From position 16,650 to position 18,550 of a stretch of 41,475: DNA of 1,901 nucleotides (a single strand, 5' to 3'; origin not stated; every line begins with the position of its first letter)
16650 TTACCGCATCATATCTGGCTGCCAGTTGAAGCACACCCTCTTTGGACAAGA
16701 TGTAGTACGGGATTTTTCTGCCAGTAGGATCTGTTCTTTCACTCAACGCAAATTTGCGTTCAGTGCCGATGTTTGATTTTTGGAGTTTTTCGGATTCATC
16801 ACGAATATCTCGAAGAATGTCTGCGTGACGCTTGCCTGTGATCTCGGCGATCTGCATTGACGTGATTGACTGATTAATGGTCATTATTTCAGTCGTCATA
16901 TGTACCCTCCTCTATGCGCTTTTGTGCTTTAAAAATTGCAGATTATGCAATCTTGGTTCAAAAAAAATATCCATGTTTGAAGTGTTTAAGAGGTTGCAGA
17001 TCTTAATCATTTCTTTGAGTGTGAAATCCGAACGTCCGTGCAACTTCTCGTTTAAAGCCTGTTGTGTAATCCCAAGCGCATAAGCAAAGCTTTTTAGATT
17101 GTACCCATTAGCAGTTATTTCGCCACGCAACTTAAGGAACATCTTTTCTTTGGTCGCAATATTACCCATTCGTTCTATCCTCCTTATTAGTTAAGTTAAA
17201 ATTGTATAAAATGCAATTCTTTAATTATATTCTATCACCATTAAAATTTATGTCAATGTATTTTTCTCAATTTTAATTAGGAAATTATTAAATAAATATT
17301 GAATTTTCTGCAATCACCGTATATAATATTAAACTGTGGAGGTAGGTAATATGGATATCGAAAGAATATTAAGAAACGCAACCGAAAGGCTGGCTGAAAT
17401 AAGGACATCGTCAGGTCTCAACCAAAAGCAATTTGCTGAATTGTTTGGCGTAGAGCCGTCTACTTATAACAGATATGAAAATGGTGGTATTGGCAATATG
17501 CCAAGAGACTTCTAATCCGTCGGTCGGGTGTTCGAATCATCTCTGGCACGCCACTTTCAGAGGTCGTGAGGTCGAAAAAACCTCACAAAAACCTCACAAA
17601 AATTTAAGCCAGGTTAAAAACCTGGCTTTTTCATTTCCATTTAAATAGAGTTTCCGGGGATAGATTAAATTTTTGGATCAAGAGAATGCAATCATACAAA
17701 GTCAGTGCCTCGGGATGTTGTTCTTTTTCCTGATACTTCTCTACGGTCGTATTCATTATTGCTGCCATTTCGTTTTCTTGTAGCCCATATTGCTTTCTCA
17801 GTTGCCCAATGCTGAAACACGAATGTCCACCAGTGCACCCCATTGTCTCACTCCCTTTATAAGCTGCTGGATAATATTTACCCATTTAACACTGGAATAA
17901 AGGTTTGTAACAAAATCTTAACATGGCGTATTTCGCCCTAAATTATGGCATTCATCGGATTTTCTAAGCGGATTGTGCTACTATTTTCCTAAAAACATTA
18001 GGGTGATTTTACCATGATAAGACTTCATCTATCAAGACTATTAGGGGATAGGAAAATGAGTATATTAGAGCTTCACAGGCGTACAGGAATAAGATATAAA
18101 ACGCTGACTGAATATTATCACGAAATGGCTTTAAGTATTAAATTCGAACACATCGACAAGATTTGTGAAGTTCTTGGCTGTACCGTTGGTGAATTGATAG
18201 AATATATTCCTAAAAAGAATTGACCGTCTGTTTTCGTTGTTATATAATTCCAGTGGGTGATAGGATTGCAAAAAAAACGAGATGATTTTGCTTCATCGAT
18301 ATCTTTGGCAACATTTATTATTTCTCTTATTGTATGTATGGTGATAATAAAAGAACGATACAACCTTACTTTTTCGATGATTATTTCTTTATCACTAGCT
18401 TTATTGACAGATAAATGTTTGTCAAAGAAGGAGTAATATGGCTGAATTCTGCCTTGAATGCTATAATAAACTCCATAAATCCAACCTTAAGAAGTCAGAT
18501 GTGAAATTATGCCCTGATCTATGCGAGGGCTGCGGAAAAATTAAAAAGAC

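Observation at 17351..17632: Decayed lysogeny module: truncated CI-like ORF fused to a tRNA-Arg(TCT) 3' fragment, and no integrase in the genome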

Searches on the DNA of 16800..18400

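Call 7: search_rna_families(source=window, start=16800, end=18400, threshold=evalue, max_evalue=10, show_alignments=3)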
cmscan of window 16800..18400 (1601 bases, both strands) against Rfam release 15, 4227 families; matches with E-value up to 10: 8.
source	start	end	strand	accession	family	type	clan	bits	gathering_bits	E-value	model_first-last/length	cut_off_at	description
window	18339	18395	-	RF03918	mir-4922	Gene; miRNA;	-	23.2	82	0.35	1-65/65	no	mir-4922 microRNA precursor family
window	17603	17673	-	RF02073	STnc260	Gene; sRNA;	-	21.8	100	2.3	90-169/176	no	Salmonella enterica sRNA STnc260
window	17907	17946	-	RF02074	STnc240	Gene; sRNA;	-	21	55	4.2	1-77/77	no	Enterobacterial sRNA STnc240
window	17562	17635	+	RF02630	Hrs12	Gene; sRNA;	-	20.6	70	2.3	1-87/87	no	Hfq-regulated sRNA 12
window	18263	18346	+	RF02719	sca_ncR20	Gene; snRNA; snoRNA; scaRNA;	-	19.7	127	6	1-104/104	no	Small Cajal body specific RNA ncR20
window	17601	17679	-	RF00438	SNORA33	Gene; snRNA; snoRNA; HACA-box;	-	18.3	74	8.4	1-130/130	no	Small nucleolar RNA SNORA33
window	17576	17642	-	RF02591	Spy1786666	Gene; sRNA;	-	17.1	64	3.8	1-87/87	no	S. pyogenes small RNA 1786666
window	16836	16892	-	RF00610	SNORD110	Gene; snRNA; snoRNA; CD-box;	CL00076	16.7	64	5.7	1-71/71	no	Small nucleolar RNA SNORD110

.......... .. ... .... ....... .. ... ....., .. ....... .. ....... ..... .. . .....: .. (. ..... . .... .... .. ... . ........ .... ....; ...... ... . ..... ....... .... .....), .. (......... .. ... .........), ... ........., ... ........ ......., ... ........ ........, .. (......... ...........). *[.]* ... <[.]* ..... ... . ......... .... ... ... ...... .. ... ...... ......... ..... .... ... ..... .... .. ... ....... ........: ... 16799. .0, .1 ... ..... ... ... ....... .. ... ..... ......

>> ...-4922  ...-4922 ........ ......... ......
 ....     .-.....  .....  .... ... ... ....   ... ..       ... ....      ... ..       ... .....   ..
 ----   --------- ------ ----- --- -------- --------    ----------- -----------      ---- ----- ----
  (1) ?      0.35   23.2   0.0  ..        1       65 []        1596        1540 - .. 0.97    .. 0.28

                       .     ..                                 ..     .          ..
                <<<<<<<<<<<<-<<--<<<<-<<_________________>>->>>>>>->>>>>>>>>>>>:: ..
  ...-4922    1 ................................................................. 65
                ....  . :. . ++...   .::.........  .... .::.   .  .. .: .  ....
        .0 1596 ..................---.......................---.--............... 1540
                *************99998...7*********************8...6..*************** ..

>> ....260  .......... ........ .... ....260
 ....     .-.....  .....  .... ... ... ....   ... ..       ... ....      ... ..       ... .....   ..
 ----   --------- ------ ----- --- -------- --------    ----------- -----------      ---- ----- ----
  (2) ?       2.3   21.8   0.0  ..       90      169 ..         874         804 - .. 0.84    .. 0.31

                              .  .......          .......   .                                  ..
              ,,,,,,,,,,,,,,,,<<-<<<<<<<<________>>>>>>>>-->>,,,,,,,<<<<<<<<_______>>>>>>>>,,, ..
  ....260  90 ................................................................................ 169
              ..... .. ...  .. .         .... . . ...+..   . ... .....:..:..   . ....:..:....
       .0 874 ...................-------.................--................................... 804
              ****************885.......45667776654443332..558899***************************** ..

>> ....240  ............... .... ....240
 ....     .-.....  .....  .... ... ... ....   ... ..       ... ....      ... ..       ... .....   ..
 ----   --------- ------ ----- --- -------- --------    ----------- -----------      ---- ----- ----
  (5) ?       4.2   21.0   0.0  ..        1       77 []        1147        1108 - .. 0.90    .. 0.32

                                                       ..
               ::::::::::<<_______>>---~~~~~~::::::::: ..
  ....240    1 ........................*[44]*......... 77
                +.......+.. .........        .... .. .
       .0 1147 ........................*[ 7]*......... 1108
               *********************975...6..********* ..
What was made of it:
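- Tried and rejected: It gave only chance-level hits and no tRNA hit, as expected for an internal half-tRNA (call 7).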

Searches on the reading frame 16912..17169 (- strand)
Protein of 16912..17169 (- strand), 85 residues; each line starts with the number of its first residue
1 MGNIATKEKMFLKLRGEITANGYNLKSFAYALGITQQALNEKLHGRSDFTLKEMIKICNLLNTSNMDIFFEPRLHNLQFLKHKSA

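Call 25: find_related_loci(query=window:16912-17169:-, collection=viral_contigs, flank=10000)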
Query window:16912-17169:- (85 aa) in viral_contigs; peptide patterns used: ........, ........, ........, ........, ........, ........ (x = any residue, [..] = any of these).
22 stretches matched a pattern, but none encodes a relative of the query by tblastn (E <= 1e-3).

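Call 26: find_related_loci(query=window:16912-17169:-, collection=metagenome_contigs, flank=10000)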
Query window:16912-17169:- (85 aa) in metagenome_contigs; peptide patterns used: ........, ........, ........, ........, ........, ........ (x = any residue, [..] = any of these).
186 stretches matched a pattern; 1 encode a relative of the query (tblastn E <= 1e-3); 1 distinct loci.
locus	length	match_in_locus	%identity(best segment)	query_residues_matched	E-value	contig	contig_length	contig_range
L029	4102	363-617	100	1-85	2e-56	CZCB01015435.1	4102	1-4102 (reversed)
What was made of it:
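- Tried and rejected: It returned only the 4.1-kb Foulum contig (call 26).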

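Call 38: find_encoding_contigs(protein=window:16912-17169:-, flank=10000, max_places=10)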
Protein window:16912-17169:- (85 aa): 13 contigs read that carry it; 10 places shown.
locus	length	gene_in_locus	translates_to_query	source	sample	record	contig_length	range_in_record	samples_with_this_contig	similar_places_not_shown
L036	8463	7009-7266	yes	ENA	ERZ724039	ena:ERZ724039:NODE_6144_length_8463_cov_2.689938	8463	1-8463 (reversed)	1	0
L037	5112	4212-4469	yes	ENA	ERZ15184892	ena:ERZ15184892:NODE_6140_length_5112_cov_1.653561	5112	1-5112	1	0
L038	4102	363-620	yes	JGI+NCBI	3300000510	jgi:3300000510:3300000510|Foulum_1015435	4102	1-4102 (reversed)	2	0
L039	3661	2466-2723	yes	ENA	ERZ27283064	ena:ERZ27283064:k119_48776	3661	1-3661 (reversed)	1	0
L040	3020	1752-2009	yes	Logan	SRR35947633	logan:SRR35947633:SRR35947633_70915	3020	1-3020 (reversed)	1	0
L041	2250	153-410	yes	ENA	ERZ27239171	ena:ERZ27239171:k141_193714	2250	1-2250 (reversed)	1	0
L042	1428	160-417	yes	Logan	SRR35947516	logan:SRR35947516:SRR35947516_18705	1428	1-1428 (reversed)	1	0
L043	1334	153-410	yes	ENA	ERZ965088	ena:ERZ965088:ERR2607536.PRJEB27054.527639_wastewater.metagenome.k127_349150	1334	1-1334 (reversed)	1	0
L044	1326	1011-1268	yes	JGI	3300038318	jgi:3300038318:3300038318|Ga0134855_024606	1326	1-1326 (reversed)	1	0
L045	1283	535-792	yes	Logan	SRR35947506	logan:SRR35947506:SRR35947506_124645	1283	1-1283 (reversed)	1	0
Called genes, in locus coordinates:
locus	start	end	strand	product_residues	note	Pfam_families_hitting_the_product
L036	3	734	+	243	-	?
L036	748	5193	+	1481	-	-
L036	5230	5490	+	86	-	PF10779:XhlA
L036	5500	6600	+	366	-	PF01832:Glucosaminidase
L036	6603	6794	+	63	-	-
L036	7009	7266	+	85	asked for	-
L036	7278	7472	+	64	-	PF02498:Bro-N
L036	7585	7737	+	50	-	-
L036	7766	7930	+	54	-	-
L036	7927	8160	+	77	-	-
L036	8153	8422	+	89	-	-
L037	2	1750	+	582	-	?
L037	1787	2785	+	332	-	PF00112:Peptidase_C1, PF00395:SLH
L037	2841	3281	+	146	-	PF05105:Phage_holin_4_1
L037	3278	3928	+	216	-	-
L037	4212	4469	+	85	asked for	-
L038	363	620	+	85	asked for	-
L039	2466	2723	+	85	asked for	-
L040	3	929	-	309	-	?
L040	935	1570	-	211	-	PF20432:Xre-like-HTH (faint), PF01381:HTH_3, PF12844:HTH_19, PF13560:HTH_31 (weak), PF00717:Peptidase_S24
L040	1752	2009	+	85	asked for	-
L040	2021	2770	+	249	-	PF02498:Bro-N, PF03374:ANT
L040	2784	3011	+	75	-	-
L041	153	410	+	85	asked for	-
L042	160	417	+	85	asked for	-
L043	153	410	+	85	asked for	-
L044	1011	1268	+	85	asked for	-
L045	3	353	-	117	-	?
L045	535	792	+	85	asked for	-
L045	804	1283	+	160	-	?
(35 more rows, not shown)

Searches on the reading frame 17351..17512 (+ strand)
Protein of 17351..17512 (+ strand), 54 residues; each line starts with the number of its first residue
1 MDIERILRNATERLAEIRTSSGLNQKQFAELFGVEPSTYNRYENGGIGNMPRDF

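Call 21: find_homologous_proteins(query=window:17351-17512:+, max_evalue=0.001)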
Query seq(54 aa) (54 aa): 2 proteins with E <= 0.001 among 2 candidates.
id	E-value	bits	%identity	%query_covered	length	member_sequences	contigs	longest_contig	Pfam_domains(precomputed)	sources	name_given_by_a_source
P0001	6.6e-28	112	100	100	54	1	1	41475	PF12844.14,PF01381.29,PF22495.3,PF13560.13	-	-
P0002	1.4e-4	40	96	46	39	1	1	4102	-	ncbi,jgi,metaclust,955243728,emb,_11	metaclust:\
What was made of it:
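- P0001 has 1 member and 1 contig (call 21). The 54-aa product exists on one contig only (call 21). The junction occurs in a single contig (call 21).
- Tried and rejected: It returned only itself and a 39-aa further-truncated form (call 21).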

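Call 23: find_encoding_contigs(protein=P0002, flank=5000)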
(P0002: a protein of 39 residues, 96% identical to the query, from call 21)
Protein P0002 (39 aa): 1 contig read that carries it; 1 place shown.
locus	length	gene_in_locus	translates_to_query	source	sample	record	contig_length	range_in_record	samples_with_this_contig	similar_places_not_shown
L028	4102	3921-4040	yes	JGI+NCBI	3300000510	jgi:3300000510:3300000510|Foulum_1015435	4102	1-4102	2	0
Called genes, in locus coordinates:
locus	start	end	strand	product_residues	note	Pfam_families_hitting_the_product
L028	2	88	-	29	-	?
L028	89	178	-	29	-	-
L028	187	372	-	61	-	-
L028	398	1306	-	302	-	PF03837:RecT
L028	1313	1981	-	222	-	-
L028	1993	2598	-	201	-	-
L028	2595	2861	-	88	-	-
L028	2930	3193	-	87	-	-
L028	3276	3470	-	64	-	PF09669:Phage_pRha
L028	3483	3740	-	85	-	-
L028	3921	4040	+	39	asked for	-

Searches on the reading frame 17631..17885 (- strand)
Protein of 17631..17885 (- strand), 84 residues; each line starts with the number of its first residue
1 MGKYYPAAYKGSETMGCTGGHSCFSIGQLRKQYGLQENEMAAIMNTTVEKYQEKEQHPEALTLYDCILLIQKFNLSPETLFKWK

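Call 39: find_encoding_contigs(protein=window:17631-17885:-, flank=10000, max_places=10)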
Protein window:17631-17885:- (84 aa): 2 contigs read that carry it; 2 places shown.
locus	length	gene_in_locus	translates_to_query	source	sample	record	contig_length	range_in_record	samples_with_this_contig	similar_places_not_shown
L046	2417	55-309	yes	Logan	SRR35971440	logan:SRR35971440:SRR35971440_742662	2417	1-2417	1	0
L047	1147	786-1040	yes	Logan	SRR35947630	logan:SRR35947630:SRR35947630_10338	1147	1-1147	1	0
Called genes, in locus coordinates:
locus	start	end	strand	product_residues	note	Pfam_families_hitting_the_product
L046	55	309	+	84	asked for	-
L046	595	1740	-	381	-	PF14659:Phage_int_SAM_3, PF00589:Phage_integrase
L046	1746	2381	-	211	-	PF20432:Xre-like-HTH (faint), PF01381:HTH_3, PF12844:HTH_19, PF13560:HTH_31 (weak), PF00717:Peptidase_S24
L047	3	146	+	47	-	?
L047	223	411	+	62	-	-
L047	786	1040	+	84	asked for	-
